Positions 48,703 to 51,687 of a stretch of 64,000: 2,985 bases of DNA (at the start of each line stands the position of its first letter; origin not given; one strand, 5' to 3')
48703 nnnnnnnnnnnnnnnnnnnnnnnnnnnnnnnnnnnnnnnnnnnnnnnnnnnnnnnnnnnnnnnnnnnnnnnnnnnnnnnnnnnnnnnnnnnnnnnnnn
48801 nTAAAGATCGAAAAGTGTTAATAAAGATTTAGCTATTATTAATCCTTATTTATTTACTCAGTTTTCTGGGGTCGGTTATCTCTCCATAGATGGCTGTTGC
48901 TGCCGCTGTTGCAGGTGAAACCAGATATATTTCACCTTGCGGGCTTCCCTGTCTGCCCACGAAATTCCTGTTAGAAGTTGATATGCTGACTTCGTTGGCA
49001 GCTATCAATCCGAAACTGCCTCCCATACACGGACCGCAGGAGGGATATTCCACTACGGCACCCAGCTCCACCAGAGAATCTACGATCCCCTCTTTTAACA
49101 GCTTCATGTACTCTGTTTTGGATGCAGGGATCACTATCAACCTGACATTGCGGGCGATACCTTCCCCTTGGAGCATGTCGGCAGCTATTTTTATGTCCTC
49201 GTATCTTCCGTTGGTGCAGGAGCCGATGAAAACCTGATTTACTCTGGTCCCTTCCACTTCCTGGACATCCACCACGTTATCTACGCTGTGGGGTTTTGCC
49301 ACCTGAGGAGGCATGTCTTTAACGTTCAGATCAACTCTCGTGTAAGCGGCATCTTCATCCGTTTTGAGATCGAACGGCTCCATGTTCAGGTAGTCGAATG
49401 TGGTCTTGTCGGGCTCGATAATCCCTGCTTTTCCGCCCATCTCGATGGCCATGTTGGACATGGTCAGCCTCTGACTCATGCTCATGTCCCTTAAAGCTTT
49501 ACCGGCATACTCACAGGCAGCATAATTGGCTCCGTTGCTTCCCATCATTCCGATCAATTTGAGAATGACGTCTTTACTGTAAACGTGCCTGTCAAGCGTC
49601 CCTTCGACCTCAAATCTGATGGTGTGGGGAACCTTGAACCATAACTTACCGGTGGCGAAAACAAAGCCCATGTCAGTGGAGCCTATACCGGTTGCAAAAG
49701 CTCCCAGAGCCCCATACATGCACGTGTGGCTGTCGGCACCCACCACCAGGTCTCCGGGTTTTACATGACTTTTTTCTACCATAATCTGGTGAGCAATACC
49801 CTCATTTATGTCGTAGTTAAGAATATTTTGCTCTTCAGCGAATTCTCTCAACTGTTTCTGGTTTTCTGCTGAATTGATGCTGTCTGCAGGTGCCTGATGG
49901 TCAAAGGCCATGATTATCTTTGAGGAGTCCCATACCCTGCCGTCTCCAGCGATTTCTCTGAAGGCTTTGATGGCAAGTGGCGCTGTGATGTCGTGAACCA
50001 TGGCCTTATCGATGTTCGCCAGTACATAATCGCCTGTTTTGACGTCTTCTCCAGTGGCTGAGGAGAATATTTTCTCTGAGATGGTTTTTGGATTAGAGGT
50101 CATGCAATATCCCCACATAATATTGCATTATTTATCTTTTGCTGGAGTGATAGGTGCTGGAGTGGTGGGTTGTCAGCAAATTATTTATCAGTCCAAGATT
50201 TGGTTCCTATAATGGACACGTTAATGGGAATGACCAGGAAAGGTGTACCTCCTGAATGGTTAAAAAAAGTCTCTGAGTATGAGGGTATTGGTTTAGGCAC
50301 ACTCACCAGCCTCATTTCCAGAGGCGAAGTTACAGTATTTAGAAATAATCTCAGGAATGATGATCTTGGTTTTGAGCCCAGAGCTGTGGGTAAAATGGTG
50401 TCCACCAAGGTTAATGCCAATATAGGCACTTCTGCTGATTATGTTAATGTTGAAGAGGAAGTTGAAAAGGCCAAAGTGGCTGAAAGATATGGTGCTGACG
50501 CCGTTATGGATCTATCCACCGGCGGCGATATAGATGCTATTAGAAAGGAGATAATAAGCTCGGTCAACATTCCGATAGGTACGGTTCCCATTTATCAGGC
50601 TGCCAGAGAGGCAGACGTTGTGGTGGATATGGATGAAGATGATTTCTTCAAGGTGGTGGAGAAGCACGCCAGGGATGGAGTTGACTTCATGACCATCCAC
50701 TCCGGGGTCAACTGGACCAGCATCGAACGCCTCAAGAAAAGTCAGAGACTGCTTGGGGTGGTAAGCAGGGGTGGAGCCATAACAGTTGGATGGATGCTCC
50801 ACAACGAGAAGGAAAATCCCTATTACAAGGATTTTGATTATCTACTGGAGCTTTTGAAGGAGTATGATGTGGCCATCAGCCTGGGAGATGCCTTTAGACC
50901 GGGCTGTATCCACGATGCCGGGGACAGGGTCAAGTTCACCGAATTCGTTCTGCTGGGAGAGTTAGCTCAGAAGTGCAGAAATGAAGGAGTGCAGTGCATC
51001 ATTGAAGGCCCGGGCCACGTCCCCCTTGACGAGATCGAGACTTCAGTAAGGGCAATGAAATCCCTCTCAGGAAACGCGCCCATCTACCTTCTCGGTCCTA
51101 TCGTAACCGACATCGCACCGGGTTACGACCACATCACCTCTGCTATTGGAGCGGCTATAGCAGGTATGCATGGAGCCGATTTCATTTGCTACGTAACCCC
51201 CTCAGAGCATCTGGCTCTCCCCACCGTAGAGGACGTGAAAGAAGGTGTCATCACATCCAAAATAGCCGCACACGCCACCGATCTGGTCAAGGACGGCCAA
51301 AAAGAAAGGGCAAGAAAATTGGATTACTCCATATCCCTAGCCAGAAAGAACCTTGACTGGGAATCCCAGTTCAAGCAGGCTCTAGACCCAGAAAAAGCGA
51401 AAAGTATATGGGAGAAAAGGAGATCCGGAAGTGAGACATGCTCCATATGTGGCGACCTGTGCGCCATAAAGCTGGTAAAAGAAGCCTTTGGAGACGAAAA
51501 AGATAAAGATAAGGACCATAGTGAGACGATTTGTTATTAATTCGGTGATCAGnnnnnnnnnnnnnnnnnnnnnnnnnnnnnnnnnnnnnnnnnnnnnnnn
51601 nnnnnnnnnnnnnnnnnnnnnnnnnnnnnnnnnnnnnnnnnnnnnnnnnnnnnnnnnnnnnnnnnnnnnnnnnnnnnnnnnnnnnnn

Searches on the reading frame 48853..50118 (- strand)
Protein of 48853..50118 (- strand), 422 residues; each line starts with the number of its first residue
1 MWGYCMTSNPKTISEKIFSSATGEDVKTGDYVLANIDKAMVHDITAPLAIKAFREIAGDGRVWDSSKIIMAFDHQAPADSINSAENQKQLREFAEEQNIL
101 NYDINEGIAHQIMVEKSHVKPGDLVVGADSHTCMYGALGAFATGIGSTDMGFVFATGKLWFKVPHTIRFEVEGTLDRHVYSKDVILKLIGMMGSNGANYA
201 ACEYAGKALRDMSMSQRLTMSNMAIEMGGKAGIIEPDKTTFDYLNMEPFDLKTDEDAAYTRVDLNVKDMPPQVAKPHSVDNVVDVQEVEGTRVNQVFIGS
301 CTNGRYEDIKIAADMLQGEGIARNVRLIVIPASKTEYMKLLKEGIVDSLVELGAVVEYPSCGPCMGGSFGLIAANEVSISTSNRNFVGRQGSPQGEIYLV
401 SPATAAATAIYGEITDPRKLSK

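Call 85: search_protein_families(library=pfam, proteins=[window:48853-50118:-], max_evalue=0.00001)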
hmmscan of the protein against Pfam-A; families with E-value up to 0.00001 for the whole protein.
window:48853-50118:- (422 aa): 1 family
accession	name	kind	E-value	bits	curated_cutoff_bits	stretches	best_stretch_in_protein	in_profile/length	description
PF00330.25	Aconitase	-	3.1e-98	330.2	28.7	2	16-287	2-305/463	Aconitase family (aconitate hydratase)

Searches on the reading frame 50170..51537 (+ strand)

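Call 85: search_protein_families(library=pfam, proteins=[window:50170-51537:+], max_evalue=0.00001)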
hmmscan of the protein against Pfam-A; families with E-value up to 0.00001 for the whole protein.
window:50170-51537:+ (456 aa): 1 family
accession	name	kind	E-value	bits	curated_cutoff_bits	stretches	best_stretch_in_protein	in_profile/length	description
PF01964.24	ThiC_Rad_SAM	-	1.3e-179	597.9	25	1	17-437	1-419/420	Radical SAM ThiC family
